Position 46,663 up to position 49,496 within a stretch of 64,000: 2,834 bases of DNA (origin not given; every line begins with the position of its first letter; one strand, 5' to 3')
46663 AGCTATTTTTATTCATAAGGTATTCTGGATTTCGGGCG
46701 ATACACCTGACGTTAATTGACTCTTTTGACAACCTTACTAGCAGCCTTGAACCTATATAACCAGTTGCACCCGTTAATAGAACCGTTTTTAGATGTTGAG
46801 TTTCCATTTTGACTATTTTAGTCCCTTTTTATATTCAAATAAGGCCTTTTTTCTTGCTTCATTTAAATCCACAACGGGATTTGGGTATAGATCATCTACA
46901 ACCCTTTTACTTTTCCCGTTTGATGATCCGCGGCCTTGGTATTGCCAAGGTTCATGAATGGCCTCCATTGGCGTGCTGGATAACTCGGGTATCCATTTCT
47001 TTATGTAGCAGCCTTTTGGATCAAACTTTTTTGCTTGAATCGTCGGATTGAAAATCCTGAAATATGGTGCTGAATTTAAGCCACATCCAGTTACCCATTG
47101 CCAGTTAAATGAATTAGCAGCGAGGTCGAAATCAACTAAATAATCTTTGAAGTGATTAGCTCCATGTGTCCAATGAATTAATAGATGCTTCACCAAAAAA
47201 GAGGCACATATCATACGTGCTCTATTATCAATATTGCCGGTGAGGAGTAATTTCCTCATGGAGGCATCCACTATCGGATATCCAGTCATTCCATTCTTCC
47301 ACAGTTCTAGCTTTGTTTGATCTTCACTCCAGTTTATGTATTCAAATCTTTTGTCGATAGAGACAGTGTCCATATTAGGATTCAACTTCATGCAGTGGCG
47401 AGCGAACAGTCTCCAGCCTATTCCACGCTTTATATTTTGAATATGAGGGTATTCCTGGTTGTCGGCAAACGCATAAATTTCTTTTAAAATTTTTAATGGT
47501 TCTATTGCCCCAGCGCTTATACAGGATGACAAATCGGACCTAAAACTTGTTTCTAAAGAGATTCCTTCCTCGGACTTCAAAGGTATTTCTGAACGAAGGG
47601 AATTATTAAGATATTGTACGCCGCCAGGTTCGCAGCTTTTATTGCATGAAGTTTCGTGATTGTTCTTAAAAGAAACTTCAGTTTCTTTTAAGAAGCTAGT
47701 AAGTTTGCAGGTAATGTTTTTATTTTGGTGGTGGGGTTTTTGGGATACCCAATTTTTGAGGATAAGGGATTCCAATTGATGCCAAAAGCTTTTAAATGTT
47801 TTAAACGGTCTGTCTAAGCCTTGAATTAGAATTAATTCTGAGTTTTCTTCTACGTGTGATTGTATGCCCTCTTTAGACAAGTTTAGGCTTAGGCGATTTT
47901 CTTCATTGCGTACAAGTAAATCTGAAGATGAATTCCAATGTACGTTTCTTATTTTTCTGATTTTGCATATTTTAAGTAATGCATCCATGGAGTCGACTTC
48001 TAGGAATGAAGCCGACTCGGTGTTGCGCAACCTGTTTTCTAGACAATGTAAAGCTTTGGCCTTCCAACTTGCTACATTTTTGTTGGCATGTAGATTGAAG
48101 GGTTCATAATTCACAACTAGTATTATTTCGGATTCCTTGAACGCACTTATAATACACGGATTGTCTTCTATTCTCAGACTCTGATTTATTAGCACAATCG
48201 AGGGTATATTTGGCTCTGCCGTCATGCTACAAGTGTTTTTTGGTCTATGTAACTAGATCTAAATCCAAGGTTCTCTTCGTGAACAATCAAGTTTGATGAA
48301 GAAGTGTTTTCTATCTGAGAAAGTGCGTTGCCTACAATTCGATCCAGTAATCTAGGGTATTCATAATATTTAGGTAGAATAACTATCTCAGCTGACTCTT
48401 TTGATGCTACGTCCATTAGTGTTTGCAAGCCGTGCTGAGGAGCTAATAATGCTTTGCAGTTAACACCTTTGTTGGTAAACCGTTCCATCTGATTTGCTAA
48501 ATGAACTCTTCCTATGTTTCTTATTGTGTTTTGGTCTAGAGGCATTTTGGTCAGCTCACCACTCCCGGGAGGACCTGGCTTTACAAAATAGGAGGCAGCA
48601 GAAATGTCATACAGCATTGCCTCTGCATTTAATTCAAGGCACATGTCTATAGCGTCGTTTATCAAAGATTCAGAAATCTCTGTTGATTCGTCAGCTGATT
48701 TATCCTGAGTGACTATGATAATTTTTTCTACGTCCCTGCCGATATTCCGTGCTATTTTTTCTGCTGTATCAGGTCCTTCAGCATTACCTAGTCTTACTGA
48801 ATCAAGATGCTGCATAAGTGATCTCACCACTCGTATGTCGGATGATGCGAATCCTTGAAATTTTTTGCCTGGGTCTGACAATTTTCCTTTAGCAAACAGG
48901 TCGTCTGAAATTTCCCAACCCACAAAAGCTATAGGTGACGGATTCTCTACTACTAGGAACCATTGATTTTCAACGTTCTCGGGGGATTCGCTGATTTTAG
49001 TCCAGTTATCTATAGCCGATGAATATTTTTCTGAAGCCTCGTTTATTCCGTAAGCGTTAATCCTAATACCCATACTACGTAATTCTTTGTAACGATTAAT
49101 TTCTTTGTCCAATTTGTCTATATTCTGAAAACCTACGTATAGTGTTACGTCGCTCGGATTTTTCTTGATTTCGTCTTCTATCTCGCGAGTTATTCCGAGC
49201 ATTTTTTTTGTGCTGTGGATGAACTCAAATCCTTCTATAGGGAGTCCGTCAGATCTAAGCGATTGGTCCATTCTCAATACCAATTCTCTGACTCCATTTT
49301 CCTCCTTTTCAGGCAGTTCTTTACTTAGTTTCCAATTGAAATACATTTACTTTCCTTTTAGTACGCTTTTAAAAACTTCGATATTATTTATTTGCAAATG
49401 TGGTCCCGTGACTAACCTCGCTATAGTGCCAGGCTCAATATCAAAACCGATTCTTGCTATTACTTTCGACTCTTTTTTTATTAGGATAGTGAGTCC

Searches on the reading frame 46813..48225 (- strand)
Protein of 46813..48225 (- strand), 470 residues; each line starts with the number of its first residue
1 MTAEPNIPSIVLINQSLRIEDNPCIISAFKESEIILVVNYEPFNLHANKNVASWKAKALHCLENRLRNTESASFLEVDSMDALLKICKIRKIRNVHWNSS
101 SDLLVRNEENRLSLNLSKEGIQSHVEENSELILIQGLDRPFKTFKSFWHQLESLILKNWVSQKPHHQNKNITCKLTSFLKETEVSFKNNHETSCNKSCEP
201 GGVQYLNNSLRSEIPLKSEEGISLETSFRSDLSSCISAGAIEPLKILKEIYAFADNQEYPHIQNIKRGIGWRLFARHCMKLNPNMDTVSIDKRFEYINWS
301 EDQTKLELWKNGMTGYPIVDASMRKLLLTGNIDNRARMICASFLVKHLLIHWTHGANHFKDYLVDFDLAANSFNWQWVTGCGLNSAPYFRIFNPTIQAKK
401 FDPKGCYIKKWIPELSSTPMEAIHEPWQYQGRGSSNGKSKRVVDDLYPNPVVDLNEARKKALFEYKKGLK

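Call 6: search_protein_families(library=pfam, proteins=[window:46813-48225:-], max_evalue=0.01)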
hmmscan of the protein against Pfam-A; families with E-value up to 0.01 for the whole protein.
window:46813-48225:- (470 aa): 2 families
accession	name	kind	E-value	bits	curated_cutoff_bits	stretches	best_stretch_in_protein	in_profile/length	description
PF03441.19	FAD_binding_7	-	7.9e-73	244.6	27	1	268-466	4-202/203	FAD binding domain of DNA photolyase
PF00875.24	DNA_photolyase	-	1.9e-11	44.6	26.6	1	9-153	1-154/164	DNA photolyase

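Call 7: search_protein_families(library=ncbifam, proteins=[window:46813-48225:-], max_evalue=0.01)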
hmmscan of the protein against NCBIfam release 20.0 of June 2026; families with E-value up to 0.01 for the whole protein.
window:46813-48225:- (470 aa): 4 families
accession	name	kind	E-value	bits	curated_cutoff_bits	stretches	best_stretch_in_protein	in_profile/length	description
NF007955.0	PRK10674.1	equivalog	1.1e-64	219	506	1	10-467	5-467/472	deoxyribodipyrimidine photo-lyase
TIGR02766.1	crypt_chrom_pln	subfamily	6.5e-55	186.8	603.85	1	9-460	2-474/480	cryptochrome photoreceptor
TIGR03556.1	photolyase_8HDF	exception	6.4e-54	183.6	884.6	1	15-461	9-464/471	deoxyribodipyrimidine photo-lyase, 8-HDF type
TIGR02765.1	crypto_DASH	subfamily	1.3e-43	149.5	317.05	1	10-415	4-431/431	DASH family cryptochrome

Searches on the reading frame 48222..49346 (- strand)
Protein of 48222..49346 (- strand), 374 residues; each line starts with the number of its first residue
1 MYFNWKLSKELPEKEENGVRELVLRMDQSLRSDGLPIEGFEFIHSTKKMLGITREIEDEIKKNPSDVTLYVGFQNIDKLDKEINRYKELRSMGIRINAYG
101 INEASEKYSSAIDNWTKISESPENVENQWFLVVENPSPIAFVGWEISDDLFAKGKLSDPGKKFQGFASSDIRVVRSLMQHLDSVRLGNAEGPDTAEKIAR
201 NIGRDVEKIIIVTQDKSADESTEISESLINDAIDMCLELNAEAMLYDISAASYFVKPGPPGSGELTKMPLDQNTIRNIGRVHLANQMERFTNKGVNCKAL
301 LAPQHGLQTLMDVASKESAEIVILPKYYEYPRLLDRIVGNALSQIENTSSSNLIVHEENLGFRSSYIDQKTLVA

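Call 6: search_protein_families(library=pfam, proteins=[window:48222-49346:-], max_evalue=0.01)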
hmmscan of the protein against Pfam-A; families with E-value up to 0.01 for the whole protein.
window:48222-49346:- (374 aa): 1 family
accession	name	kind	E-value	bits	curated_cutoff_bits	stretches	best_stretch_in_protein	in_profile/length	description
PF10069.14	DICT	-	1.4e-07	31.9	23.8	1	44-134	22-116/129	Sensory domain in DIguanylate Cyclases and Two-component system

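Call 7: search_protein_families(library=ncbifam, proteins=[window:48222-49346:-], max_evalue=0.01)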
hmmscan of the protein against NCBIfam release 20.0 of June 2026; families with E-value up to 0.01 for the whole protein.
window:48222-49346:- (374 aa): 0 families
